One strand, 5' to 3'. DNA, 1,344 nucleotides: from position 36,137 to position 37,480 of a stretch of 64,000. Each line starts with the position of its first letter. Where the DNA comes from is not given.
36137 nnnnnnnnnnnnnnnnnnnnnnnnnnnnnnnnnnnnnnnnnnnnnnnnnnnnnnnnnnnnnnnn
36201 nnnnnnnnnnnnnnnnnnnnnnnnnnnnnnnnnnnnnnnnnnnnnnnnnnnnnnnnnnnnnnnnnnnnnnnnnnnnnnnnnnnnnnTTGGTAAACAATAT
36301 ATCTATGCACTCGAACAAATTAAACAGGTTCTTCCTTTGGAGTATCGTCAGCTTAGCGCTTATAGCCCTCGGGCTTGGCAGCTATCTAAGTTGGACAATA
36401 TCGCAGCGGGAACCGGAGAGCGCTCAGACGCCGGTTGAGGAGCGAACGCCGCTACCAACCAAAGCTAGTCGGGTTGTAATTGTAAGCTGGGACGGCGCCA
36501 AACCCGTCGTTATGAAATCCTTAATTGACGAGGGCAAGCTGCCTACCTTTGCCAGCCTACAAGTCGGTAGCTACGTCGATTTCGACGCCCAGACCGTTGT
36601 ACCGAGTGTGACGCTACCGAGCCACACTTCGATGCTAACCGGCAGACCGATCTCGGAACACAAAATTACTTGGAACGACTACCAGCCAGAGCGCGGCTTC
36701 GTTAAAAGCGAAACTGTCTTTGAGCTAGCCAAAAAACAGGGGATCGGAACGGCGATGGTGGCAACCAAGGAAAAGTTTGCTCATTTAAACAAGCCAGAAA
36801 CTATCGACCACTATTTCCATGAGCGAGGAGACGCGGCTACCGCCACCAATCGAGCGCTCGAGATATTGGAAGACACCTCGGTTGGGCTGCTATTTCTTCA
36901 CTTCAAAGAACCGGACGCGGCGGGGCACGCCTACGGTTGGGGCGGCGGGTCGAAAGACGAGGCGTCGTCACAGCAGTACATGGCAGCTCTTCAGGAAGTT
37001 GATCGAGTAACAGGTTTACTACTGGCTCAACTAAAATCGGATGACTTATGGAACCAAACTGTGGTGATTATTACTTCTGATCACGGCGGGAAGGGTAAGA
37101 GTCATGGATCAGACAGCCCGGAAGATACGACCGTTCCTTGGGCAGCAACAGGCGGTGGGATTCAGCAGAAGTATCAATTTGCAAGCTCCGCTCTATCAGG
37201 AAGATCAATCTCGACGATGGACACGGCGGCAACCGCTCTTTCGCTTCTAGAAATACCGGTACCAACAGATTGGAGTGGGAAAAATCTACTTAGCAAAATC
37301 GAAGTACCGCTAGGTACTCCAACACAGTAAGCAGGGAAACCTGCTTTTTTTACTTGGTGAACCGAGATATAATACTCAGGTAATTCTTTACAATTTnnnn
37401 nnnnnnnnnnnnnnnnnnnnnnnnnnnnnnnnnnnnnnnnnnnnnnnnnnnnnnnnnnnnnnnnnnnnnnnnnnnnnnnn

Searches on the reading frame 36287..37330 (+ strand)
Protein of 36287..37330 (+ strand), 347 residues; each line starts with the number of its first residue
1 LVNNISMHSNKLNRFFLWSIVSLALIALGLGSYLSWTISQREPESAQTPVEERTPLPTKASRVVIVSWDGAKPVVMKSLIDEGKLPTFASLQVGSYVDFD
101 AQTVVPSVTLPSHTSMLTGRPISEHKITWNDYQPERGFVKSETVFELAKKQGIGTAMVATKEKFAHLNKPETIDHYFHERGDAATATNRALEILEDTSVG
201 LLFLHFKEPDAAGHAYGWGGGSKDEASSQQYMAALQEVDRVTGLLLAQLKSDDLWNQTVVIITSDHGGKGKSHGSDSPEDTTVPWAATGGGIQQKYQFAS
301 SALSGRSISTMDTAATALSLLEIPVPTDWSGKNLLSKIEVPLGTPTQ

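Call 4: search_protein_families(library=pfam, proteins=[window:36287-37330:+])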
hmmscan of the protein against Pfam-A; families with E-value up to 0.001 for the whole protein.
window:36287-37330:+ (347 aa): 3 families
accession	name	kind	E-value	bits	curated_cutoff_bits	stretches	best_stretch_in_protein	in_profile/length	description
PF01663.27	Phosphodiest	-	3.4e-28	99.7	23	1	63-268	1-221/342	Type I phosphodiesterase / nucleotide pyrophosphatase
PF00884.28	Sulfatase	-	4e-14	53.1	25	1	105-322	45-300/301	Sulfatase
PF01676.23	Metalloenzyme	-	8.1e-08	32.5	24.3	1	160-299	108-232/252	Metalloenzyme superfamily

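Call 63: search_protein_families(library=ncbifam, proteins=[window:36305-37330:+], max_evalue=0.00001)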
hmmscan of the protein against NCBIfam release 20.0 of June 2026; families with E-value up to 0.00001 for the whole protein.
window:36305-37330:+ (341 aa): 1 family
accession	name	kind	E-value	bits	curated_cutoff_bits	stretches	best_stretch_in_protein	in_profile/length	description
TIGR02335.1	hydr_PhnA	equivalog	1.8e-08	33.9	407.55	1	56-160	14-127/408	phosphonoacetate hydrolase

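Call 88: search_protein_families(library=ncbifam, proteins=[L025:13761-15938:+, L025:15935-16390:+, L025:16374-17429:-, L025:17497-18462:-, L025:18446-19333:-, L025:19333-20463:-, L023:17745-19841:+, L023:14529-16682:+, L023:12631-13743:+], max_evalue=0.0001)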
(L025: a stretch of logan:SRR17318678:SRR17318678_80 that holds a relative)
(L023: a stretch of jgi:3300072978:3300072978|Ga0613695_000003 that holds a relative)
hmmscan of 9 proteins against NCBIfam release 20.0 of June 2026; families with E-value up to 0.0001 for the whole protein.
L025:13761-15938:+ (725 aa): 0 families

L025:15935-16390:+ (151 aa): 6 families
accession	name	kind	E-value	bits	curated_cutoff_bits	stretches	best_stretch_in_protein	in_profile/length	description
TIGR01668.1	YqeG_hyp_ppase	hypoth_equivalog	1.4e-12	47.5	89.1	1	15-146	28-162/170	YqeG family HAD IIIA-type phosphatase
TIGR01662.1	HAD-SF-IIIA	subfamily_domain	2.9e-11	43.6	44.6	1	14-121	2-140/141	HAD-IIIA family hydrolase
TIGR01460.1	HAD-SF-IIA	subfamily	1.7e-06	28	100.15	0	15-60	1-45/246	HAD-IIA family hydrolase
TIGR02253.1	CTE7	subfamily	2.9e-05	23.9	169.75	0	32-127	96-202/221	TIGR02253 family HAD-type hydrolase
TIGR01656.1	Histidinol-ppas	subfamily_domain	4.4e-05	23.4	84.15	0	75-116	99-142/149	histidinol-phosphate phosphatase domain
NF045966.1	YcsE_rel_Pase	equivalog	5.6e-05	22.7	220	1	14-56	4-46/265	YcsE-related riboflavin metabolism phosphatase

L025:16374-17429:- (351 aa): 25 families
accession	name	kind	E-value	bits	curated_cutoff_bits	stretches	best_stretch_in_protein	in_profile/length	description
TIGR03466.1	HpnA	hypoth_equivalog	4.2e-33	114.6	367.65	1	10-173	3-174/327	hopanoid-associated sugar epimerase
TIGR04180.1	EDH_00030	hypoth_equivalog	2.6e-27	95.6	475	1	11-240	2-247/297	NAD-dependent 4,6-dehydratase LegB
NF042423.1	oxyalk_red_Shew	equivalog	1.7e-24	86.5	580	1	5-174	6-179/331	2-alkyl-3-oxoalkanoate reductase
NF042422.1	oxyalk_red_OleD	equivalog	3.3e-22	79.3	580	1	10-315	3-323/329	2-alkyl-3-oxoalkanoate reductase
TIGR01179.1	galE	equivalog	6.3e-22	77.8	262.3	1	11-157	3-162/332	UDP-glucose 4-epimerase GalE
TIGR01181.1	dTDP_gluc_dehyt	equivalog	3.7e-21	75.6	365.1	1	10-325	2-316/321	dTDP-glucose 4,6-dehydratase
NF043036.1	ErythonDh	equivalog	2.3e-16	59.9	325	1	11-159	4-168/321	D-erythronate dehydrogenase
TIGR02622.1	CDP_4_6_dhtase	equivalog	3.3e-16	59.4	278.45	1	6-157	3-171/352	CDP-glucose 4,6-dehydratase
TIGR01746.1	Thioester-redct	subfamily_domain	9.8e-14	51.3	213.35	1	34-178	48-204/371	thioester reductase domain-containing protein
NF052578.1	StrlDmthSdmBMthl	equivalog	2.5e-13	50.5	600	1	11-172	4-172/328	sterol demethylase protein SdmB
NF007956.0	PRK10675.1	subfamily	3.8e-12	46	394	1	10-156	3-165/338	UDP-glucose 4-epimerase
NF005539.0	PRK07201.1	equivalog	4e-12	45.7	549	1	9-176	2-184/657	SDR family oxidoreductase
TIGR03589.1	PseB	equivalog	7.9e-11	41.5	407.75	1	7-116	4-125/324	UDP-N-acetylglucosamine 4,6-dehydratase (inverting)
NF041293.1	G6PDh_Azf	equivalog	1.3e-10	41.1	400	1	46-121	44-120/252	NAD-dependent glucose-6-phosphate dehydrogenase Azf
NF004520.0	PRK05865.1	equivalog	1.5e-10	39.6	1509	1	9-118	2-105/854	sugar epimerase family protein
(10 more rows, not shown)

L025:17497-18462:- (321 aa): 3 families
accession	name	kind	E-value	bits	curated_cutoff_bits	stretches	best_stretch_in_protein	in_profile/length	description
TIGR00374.1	TIGR00374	subfamily_domain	7e-32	111.1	43.2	1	18-312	8-316/323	flippase-like domain-containing protein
NF053789.1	GlcN_PG_flip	equivalog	2.1e-10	40.5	320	1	12-313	3-322/327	glucosaminyl phosphatidylglycerol flippase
NF033480.1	bifunc_MprF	equivalog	1.6e-07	30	600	1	182-312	170-300/841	bifunctional lysylphosphatidylglycerol flippase/synthetase MprF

L025:18446-19333:- (295 aa): 12 families
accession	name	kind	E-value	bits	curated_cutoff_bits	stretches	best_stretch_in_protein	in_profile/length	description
NF008977.0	PRK12324.1-2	equivalog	2.5e-77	260.2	234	1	2-286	4-287/297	decaprenyl-phosphate phosphoribosyltransferase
NF008978.0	PRK12324.1-4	equivalog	2.4e-64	217.3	207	1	6-284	38-317/322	decaprenyl-phosphate phosphoribosyltransferase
NF006088.0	PRK08238.1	equivalog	3.1e-60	204.2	351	1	4-283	196-477/482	UbiA family prenyltransferase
NF008976.0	PRK12324.1-1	equivalog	1.7e-46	159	474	1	7-281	25-298/306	decaprenyl-phosphate phosphoribosyltransferase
NF009523.0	PRK12884.1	equivalog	3e-09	36.5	269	1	37-163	40-164/279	prenyltransferase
TIGR01474.1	ubiA_proteo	equivalog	1.7e-08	34.3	275.45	1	4-158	5-166/282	4-hydroxybenzoate octaprenyltransferase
NF009516.0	PRK12875.1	equivalog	5e-07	29.1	205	1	31-152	49-175/292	prenyltransferase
NF009521.0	PRK12882.1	equivalog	2.4e-06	27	296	1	35-153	40-156/280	geranylgeranylglycerol-phosphate geranylgeranyltransferase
TIGR01475.1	ubiA_other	subfamily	4.4e-06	26.4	180.8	1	6-164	8-165/282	UbiA-like polyprenyltransferase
NF009522.0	PRK12883.1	equivalog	4.5e-05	23.1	353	1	35-150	38-151/279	geranylgeranylglycerol-phosphate geranylgeranyltransferase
NF009609.0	PRK13106.1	equivalog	8.1e-05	22.1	349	1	37-151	52-166/301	prenyltransferase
NF005742.0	PRK07566.1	equivalog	9.4e-05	21.7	313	0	40-163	72-198/315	chlorophyll synthase ChlG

L025:19333-20463:- (376 aa): 0 families

L023:17745-19841:+ (698 aa): 0 families

L023:14529-16682:+ (717 aa): 0 families

L023:12631-13743:+ (370 aa): 2 families
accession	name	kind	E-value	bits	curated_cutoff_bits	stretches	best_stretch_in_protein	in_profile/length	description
TIGR00236.1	wecB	equivalog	8.5e-47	160.1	210.15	1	11-328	5-314/366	non-hydrolyzing UDP-N-acetylglucosamine 2-epimerase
TIGR03568.1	NeuC_NnaA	equivalog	1.1e-06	27.8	235.9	1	9-294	3-286/365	UDP-N-acetylglucosamine 2-epimerase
